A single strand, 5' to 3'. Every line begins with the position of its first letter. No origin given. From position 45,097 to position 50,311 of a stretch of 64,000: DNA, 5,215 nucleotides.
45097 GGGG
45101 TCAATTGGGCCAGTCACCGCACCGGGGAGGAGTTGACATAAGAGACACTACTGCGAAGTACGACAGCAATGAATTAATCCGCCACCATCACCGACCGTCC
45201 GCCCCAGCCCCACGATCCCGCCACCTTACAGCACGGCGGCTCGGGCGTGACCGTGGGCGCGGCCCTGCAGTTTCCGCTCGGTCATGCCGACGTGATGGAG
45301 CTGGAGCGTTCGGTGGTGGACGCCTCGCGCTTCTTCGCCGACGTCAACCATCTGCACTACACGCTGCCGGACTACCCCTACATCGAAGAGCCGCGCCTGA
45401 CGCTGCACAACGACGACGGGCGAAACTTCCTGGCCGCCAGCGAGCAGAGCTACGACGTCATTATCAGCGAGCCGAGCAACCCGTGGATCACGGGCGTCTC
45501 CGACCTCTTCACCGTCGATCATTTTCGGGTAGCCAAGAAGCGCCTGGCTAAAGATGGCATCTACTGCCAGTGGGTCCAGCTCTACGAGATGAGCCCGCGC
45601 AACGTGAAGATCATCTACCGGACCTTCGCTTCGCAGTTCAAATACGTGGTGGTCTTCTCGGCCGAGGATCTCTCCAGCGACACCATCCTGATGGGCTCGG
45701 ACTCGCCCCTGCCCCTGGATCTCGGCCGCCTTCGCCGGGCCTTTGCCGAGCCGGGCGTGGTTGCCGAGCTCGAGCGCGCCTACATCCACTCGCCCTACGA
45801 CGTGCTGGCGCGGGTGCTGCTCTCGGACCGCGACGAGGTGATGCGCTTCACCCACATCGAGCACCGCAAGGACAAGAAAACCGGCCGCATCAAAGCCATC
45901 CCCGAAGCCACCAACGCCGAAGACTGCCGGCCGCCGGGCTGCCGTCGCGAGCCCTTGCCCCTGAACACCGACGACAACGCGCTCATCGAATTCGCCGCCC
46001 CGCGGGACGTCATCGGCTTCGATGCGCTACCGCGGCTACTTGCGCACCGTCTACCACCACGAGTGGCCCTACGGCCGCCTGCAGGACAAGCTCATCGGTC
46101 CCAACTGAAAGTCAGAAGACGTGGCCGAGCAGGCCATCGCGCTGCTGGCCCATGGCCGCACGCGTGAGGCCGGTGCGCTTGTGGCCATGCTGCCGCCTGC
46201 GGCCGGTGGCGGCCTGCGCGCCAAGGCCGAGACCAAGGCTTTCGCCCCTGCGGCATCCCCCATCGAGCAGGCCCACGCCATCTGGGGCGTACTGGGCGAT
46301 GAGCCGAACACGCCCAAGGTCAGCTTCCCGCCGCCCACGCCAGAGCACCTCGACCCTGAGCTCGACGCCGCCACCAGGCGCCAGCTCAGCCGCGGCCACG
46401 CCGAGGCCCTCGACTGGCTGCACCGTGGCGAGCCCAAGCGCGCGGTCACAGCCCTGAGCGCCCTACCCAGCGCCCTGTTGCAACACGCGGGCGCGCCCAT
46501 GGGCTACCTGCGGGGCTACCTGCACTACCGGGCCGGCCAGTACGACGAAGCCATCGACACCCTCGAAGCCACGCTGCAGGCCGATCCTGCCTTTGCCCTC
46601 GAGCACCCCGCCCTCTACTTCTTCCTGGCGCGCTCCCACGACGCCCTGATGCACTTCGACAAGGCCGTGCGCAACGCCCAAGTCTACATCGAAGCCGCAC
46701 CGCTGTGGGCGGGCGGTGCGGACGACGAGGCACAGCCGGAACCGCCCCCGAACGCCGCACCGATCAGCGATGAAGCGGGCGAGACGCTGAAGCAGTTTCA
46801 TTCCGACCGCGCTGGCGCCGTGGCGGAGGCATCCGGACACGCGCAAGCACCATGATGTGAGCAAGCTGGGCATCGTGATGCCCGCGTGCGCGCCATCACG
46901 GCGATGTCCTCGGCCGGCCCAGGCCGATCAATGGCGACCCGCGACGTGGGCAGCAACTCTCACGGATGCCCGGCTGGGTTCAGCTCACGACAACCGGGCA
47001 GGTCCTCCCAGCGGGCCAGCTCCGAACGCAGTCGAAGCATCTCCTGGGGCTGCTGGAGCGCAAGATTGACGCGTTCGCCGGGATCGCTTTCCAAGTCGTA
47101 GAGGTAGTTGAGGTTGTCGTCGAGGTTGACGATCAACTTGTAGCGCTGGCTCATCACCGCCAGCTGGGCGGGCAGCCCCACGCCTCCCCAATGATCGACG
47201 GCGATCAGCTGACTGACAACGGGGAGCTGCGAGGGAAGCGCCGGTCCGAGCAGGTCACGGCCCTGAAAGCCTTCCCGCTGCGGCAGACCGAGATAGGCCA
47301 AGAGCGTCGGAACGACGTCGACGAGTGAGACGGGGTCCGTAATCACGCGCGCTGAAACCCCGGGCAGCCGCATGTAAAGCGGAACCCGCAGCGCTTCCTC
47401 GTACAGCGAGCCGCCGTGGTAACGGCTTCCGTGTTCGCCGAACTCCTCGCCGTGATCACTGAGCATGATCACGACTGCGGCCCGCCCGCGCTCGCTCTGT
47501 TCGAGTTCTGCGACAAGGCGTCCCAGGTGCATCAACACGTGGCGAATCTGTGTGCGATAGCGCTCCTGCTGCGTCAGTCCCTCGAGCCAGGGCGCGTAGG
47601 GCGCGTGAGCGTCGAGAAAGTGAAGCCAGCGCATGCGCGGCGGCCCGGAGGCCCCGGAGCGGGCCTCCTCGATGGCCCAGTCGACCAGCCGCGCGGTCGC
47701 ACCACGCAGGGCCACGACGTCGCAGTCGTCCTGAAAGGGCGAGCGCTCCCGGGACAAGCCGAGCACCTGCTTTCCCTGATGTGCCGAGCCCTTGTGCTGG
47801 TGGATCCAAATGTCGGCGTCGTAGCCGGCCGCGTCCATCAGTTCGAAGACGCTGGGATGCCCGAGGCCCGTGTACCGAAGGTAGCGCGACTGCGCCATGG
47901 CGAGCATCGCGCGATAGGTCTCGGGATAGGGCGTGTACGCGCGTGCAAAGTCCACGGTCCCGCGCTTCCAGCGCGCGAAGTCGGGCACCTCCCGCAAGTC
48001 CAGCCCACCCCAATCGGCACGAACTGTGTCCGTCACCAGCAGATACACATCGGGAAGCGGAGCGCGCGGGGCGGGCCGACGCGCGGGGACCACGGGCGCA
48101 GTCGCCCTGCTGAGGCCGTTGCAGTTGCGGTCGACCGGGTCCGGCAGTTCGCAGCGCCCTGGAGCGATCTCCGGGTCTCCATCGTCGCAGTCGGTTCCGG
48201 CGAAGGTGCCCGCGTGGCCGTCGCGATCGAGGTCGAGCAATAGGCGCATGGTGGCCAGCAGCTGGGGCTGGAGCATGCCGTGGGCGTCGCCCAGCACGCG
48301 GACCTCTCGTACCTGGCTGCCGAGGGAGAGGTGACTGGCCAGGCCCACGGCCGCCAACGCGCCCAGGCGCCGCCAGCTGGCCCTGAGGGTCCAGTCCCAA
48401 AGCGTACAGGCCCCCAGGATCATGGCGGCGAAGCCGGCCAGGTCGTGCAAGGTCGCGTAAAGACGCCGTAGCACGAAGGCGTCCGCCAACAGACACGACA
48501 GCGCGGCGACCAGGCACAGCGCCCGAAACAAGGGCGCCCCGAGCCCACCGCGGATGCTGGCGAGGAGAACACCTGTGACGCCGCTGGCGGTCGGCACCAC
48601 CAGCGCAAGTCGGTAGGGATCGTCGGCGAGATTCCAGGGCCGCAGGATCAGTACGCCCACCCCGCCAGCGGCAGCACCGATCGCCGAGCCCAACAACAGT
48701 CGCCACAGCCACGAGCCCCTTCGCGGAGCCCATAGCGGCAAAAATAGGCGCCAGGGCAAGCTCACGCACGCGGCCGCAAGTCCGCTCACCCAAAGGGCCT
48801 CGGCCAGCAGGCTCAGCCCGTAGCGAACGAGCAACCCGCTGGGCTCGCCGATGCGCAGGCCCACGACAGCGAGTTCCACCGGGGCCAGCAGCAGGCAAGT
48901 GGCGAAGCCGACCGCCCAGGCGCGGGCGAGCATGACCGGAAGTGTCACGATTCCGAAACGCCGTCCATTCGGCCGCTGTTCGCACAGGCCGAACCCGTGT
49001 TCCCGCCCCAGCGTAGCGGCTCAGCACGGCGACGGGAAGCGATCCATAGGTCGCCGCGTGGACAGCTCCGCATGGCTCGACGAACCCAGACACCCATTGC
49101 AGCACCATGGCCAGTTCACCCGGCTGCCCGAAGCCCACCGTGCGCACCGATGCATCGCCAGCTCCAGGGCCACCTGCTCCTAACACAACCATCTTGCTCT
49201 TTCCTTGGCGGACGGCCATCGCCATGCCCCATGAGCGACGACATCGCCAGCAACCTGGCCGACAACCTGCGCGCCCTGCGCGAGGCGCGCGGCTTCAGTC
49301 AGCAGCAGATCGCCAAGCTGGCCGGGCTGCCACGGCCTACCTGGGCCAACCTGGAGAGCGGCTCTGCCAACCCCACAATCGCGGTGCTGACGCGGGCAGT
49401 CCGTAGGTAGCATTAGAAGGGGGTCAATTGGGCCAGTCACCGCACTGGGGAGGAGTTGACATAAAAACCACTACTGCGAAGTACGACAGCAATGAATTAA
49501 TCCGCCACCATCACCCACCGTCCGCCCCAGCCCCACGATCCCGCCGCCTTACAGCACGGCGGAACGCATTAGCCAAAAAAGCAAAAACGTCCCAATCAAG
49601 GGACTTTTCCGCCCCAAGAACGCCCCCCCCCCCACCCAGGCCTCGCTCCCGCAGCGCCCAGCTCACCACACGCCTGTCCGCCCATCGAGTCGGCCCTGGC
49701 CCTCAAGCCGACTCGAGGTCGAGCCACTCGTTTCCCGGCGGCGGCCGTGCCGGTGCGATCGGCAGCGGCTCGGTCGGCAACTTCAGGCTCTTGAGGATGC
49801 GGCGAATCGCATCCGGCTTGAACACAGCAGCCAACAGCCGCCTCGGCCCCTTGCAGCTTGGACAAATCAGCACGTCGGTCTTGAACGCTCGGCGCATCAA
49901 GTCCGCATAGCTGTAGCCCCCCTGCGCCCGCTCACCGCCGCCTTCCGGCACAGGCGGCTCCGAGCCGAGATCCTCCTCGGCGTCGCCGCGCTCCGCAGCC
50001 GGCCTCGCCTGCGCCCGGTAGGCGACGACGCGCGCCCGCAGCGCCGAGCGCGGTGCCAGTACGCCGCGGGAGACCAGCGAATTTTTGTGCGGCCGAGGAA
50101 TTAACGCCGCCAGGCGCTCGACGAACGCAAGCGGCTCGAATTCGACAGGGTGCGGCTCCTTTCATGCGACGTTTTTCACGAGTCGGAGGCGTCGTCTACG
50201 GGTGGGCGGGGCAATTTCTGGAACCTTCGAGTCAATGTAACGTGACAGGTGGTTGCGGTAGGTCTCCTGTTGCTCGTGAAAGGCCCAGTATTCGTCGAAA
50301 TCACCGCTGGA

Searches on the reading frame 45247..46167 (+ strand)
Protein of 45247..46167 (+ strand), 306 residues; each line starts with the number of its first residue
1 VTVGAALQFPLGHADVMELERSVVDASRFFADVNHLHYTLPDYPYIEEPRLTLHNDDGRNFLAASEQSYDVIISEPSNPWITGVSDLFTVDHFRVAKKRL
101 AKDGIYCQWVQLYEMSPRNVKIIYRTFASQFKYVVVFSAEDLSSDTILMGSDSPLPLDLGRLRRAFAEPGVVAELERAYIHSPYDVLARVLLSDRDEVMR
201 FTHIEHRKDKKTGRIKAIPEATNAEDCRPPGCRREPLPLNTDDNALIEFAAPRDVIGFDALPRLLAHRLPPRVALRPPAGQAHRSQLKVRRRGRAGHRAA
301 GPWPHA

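Call 9: search_protein_families(library=pfam, proteins=[window:45247-46167:+], max_evalue=0.01)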
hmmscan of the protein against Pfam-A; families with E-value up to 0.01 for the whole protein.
window:45247-46167:+ (306 aa): 1 family
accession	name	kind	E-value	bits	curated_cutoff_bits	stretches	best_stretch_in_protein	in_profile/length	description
PF01564.23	Spermine_synth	-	7.2e-13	48.9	22.9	1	11-132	42-154/186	Spermine/spermidine synthase domain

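Call 66: find_homologous_proteins(query=window:45247-46164:+)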
Query window:45247-46164:+ (306 aa): 340 proteins with E <= 0.001 among 4778 candidates; the best 120 are listed.
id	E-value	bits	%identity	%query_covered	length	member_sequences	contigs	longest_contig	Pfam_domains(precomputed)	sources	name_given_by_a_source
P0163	1.6e-205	699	100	100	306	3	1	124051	PF01564.24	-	-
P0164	6.7e-115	402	68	85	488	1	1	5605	PF14559.13,PF01564.24,PF07719.24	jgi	jgi:tetratricopeptide (TPR) repeat protein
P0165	1.3e-111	391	67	85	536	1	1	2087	PF01564.24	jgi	jgi:spermidine synthase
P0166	3.9e-103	363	65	85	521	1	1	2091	PF01564.24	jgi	jgi:spermidine synthase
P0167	1.7e-101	358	65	85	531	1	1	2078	PF01564.24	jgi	jgi:spermidine synthase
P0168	9.4e-100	352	63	85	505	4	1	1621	PF01564.24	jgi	jgi:hypothetical protein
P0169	4.6e-99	350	63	85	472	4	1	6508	PF01564.24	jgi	jgi:hypothetical protein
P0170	2.4e-97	344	62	80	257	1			PF01564.24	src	-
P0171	8.5e-95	336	63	77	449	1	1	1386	PF01564.24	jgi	jgi:hypothetical protein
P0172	5.0e-94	333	69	70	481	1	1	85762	PF01564.24,PF13432.13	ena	-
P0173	8.1e-91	322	59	85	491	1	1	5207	PF00198.29,PF01564.24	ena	-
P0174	9.6e-85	303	58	76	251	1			PF01564.24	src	-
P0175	2.2e-81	292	65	64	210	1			PF01564.24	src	-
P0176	1.6e-79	285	66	67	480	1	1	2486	PF01564.24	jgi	-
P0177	1.4e-76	276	60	69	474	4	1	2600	PF01564.24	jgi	jgi:tetratricopeptide (TPR) repeat protein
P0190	2.9e-63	232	71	48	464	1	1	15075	PF01564.24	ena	-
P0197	7.2e-61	224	75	44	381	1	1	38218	-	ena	-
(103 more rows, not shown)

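Call 85: find_encoding_contigs(protein=P0197, flank=10000, max_places=3)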
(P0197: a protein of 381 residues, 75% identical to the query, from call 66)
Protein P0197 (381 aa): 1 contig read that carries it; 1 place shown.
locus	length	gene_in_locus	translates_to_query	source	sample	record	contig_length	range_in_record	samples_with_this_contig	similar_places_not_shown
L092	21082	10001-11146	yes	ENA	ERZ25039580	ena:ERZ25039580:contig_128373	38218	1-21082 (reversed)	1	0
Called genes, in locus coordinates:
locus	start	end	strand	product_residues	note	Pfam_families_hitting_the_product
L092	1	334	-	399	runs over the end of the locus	PF01743:PolyA_pol, PF12627:PolyA_pol_RNAbd (weak), PF13735:tRNA_NucTran2_2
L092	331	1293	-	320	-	-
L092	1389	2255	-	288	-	-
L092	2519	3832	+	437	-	PF07705:CARDB (faint)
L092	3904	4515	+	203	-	PF00702:Hydrolase, PF12710:HAD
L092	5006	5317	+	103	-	-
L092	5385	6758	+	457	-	PF01595:CNNM, PF00571:CBS, PF03471:CorC_HlyC (weak)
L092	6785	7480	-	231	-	-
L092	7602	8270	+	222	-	PF04542:Sigma70_r2, PF08281:Sigma70_r4_2 (weak), PF04545:Sigma70_r4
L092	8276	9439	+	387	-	-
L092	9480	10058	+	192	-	-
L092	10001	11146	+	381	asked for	-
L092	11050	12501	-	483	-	-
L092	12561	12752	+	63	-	PF02800:Gp_dh_C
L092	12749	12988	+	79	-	PF02800:Gp_dh_C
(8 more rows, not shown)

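Call 97: find_encoding_contigs(protein=P0172, flank=10000, max_places=2)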
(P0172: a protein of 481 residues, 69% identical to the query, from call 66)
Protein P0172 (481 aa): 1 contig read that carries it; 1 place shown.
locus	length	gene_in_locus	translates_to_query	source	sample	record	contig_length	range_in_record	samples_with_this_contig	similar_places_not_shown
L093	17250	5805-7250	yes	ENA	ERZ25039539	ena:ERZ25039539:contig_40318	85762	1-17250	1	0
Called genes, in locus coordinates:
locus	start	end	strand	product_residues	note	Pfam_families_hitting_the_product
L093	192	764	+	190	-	-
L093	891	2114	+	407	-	PF01595:CNNM, PF00571:CBS (weak), PF03471:CorC_HlyC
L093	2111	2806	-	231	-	-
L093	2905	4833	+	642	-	PF04542:Sigma70_r2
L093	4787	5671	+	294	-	-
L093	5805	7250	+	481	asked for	PF01564:Spermine_synth, PF13432:TPR_16 (faint)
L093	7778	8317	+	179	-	PF02800:Gp_dh_C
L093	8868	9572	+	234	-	PF00162:PGK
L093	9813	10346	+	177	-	PF00121:TIM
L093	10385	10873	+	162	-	-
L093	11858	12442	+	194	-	PF02705:K_trans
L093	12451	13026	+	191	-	PF22776:K_trans_C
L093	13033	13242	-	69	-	-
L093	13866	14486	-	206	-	PF13424:TPR_12 (faint)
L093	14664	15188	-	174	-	-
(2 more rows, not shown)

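Call 98: find_encoding_contigs(protein=P0190, flank=10000, max_places=2)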
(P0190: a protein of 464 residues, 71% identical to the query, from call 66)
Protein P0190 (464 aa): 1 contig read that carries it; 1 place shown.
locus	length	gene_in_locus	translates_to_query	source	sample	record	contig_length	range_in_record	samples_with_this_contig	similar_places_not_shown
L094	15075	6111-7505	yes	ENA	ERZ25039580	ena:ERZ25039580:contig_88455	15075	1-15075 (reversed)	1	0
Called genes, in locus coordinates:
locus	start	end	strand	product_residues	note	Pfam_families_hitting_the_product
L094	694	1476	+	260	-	-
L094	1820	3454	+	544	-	PF01595:CNNM, PF00571:CBS, PF03471:CorC_HlyC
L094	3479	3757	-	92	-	-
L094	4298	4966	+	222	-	PF04542:Sigma70_r2, PF08281:Sigma70_r4_2 (weak), PF04545:Sigma70_r4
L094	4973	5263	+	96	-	PF07690:MFS_1 (weak)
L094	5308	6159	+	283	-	-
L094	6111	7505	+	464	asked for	PF01564:Spermine_synth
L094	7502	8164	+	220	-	-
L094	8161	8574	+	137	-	PF07719:TPR_2 (faint), PF07721:TPR_4 (faint)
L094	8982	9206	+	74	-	-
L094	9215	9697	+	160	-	PF02800:Gp_dh_C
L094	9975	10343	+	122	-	PF00162:PGK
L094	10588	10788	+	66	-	PF00162:PGK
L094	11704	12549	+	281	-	PF03840:SecG, PF04342:DMT_6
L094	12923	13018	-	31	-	-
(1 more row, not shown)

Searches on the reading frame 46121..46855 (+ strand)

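Call 9: search_protein_families(library=pfam, proteins=[window:46121-46855:+], max_evalue=0.01)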
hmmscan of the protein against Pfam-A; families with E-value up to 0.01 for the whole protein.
window:46121-46855:+ (244 aa): 9 families
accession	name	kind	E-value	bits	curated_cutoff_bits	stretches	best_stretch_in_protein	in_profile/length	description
PF14559.12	TPR_19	-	9e-06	26.4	25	1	137-184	3-46/68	Tetratricopeptide repeat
PF07719.23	TPR_2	-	5e-05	23.5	27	1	129-157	5-33/34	Tetratricopeptide repeat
PF12895.13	ANAPC3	-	7e-05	23.5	27.2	0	93-150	27-81/82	Anaphase-promoting complex, cyclosome, subunit 3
PF00515.34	TPR_1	-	0.00011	22.3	27.8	1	129-156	5-32/34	Tetratricopeptide repeat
PF13174.12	TPR_6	-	0.0007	20.5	26.3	0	129-156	4-31/33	Tetratricopeptide repeat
PF13432.12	TPR_16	-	0.0013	19.6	32.7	1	129-194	1-62/65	Tetratricopeptide repeat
PF13428.12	TPR_14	-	0.0016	19.4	23.5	1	130-157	6-33/44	Tetratricopeptide repeat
PF13181.12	TPR_8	-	0.0041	17.6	25.7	0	129-157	5-33/34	Tetratricopeptide repeat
PF13424.12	TPR_12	-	0.0079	16.8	30.1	1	131-192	9-74/77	Tetratricopeptide repeat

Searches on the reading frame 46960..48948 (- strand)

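Call 9: search_protein_families(library=pfam, proteins=[window:46960-48948:-], max_evalue=0.01)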
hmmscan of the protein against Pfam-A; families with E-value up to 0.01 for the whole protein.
window:46960-48948:- (662 aa): 3 families
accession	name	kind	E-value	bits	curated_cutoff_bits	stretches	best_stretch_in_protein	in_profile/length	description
PF00884.28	Sulfatase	-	4.5e-21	75.9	25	1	299-554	1-300/301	Sulfatase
PF16347.10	SGSH_C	-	3.6e-10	40.6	29.3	1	504-635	1-137/154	N-sulphoglucosamine sulphohydrolase, C-terminal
PF11617.13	Cu-binding_MopE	-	2e-06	28.3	27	1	253-278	1-26/30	Putative metal-binding motif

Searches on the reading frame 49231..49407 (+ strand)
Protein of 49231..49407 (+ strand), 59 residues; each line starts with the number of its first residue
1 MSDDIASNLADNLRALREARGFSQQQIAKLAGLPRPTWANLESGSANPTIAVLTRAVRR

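Call 40: search_protein_families(library=ncbifam, proteins=[window:49231-49407:+], max_evalue=0.01)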
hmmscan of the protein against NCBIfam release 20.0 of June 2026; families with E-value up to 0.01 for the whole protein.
window:49231-49407:+ (59 aa): 8 families
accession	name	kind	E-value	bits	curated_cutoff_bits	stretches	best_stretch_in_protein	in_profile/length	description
NF006015.0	PRK08154.1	subfamily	1.4e-08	34.3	204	1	3-55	25-77/314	anaerobic benzoate catabolism transcriptional regulator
NF041951.1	phage_RstR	subfamily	3.7e-08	33.6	80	1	9-55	3-49/108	RstR family transcriptional repressor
TIGR03070.1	couple_hipB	subfamily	8.7e-08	32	71.65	1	8-56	2-50/58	type II toxin-antitoxin system Y4mF family antitoxin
NF007408.0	PRK09943.1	equivalog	0.00016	21.3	211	1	8-56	7-55/185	HTH-type transcriptional regulator PuuR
NF003162.0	PRK04140.1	equivalog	0.0026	16.9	263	1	11-53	129-171/317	transcriptional regulator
NF007271.0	PRK09726.1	equivalog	0.0042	17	79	1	8-53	12-57/88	type II toxin-antitoxin system antitoxin HipB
TIGR03830.1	CxxCG_CxxCG_HTH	subfamily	0.0051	16.6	61.8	1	10-52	67-109/127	type II TA system antitoxin MqsA family protein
TIGR00270.2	TIGR00270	equivalog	0.0053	16.6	110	1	3-53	70-120/159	multiprotein bridging factor aMBF1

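Call 41: search_protein_families(library=pfam, proteins=[window:49231-49407:+], max_evalue=1)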
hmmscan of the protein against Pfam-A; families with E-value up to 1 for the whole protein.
window:49231-49407:+ (59 aa): 9 families
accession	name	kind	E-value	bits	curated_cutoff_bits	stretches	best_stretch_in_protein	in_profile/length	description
PF13560.12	HTH_31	-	1.6e-12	48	27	1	9-58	2-52/64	Helix-turn-helix domain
PF01381.28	HTH_3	-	1.7e-09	38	23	1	13-55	1-43/55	Helix-turn-helix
PF12844.13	HTH_19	-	3.3e-08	33.8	30.2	1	12-55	3-46/64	Helix-turn-helix domain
PF20432.4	Xre-like-HTH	-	0.00021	21.9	25.8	1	13-56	15-58/63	Antitoxin Xre-like helix-turn-helix domain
PF13744.12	HTH_37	-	0.0014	18.8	27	1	7-44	17-54/80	Helix-turn-helix domain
PF13443.12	HTH_26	-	0.0028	18.3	22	1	12-53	1-43/63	Cro/C1-type HTH DNA-binding domain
PF09339.16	HTH_IclR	-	0.0044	17.2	22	1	13-37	9-34/52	IclR helix-turn-helix domain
PF13413.12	HTH_25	-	0.0076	16.5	24.6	1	13-44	2-33/62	Helix-turn-helix domain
PF13384.12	HTH_23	-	0.083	13.2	24.6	1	13-37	8-33/50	Homeodomain-like domain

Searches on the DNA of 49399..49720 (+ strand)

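Call 94: search_dna_similar(query=window:49399-49720:+, collection=plasmids, mode=distant, max_evalue=0.01, max_rows=10)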
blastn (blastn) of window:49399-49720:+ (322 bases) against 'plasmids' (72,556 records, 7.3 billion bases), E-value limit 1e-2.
No match.

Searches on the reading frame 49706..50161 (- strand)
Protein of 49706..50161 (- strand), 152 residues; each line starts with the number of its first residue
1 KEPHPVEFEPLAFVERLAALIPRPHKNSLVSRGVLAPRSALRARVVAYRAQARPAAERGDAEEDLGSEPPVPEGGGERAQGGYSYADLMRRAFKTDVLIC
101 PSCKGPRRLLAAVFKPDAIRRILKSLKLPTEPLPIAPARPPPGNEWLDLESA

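Call 40: search_protein_families(library=ncbifam, proteins=[window:49706-50161:-], max_evalue=0.01)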
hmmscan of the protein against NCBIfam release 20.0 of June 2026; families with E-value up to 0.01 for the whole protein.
seq(152 aa): 1 family
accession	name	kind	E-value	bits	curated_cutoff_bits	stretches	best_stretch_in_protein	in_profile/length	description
NF052416.1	ISCR_clade_Ia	exception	3.6e-16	58.8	925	1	6-125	371-486/509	ISCR element clade Ia family transposase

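Call 41: search_protein_families(library=pfam, proteins=[window:49706-50161:-], max_evalue=1)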
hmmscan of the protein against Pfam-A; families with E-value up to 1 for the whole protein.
seq(152 aa): 0 families

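Call 46: find_homologous_proteins(query=window:49706-50161:-)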
Query seq(152 aa) (152 aa): 11 proteins with E <= 0.001 among 389 candidates.
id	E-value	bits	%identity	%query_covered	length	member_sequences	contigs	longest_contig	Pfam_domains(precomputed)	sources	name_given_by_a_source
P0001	1.5e-70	254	80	97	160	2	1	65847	-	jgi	-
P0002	3.8e-22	97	45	91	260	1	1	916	PF04986.19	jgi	jgi:hypothetical protein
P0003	1.0e-21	96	44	84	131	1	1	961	-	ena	-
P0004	4.8e-21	93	45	75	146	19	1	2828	-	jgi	jgi:hypothetical protein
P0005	2.1e-20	91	42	92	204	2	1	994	PF04986.19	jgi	jgi:hypothetical protein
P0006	7.2e-20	90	42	89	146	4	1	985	PF04986.19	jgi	-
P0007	4.8e-19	87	45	63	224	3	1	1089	PF04986.19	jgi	-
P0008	2.7e-18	84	42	86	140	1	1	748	-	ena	-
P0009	8.4e-18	83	38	89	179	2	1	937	-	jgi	jgi:hypothetical protein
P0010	1.0e-16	79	43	71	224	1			-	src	-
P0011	1.8e-6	46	54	23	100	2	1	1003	-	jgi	-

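Call 47: find_encoding_contigs(protein=P0001, flank=10000, max_places=6)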
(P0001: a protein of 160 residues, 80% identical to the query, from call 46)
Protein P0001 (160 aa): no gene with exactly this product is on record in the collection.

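Call 49: list_cluster_members(proteins=[P0001])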
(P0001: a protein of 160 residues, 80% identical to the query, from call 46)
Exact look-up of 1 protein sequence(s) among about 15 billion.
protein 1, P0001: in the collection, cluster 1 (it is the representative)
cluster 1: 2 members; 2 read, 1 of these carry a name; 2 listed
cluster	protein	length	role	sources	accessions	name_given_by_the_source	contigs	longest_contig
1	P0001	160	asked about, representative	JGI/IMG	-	-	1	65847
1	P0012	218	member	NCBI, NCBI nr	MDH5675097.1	MAG: transposase [Myxococcales bacterium] | transposase [Myxococcales bacterium]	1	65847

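Call 50: find_encoding_contigs(protein=P0012, flank=10000, max_places=6)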
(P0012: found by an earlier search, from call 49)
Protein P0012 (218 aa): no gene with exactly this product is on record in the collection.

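Call 95: search_dna_similar(query=window:49706-50161:-, collection=plasmids, mode=protein, max_evalue=1e-8, max_rows=15)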
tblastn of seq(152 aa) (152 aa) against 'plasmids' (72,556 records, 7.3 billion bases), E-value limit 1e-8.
No match.

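Call 105: find_encoding_contigs(protein=P0004, flank=5000, max_places=6)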
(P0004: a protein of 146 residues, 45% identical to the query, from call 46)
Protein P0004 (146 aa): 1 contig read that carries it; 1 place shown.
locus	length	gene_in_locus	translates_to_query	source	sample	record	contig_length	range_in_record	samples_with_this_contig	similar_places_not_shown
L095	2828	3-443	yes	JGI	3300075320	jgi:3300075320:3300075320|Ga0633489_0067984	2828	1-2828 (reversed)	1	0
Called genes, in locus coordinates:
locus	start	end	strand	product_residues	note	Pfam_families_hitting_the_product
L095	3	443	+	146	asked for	?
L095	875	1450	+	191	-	PF11356:T2SSC (weak)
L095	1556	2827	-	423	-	?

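Call 109: find_encoding_contigs(protein=P0003, flank=3000, max_places=3)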
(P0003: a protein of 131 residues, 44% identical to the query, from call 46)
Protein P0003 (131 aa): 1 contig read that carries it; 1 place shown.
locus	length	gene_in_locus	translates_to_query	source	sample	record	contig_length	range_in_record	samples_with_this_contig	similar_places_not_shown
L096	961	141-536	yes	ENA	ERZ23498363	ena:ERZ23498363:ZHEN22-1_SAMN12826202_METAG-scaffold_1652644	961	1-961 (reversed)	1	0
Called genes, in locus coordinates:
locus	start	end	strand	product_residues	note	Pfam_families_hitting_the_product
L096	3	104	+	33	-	?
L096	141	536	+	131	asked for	-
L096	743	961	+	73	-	?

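Call 110: find_encoding_contigs(protein=P0006, flank=3000, max_places=4)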
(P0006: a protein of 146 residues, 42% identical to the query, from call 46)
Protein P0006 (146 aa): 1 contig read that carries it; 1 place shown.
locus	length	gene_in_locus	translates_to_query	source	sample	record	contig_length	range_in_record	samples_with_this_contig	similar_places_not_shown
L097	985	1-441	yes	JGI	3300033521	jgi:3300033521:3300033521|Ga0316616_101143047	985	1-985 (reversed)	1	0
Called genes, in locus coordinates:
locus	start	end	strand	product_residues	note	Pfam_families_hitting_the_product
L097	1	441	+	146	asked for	PF04986:Y2_Tnp (weak)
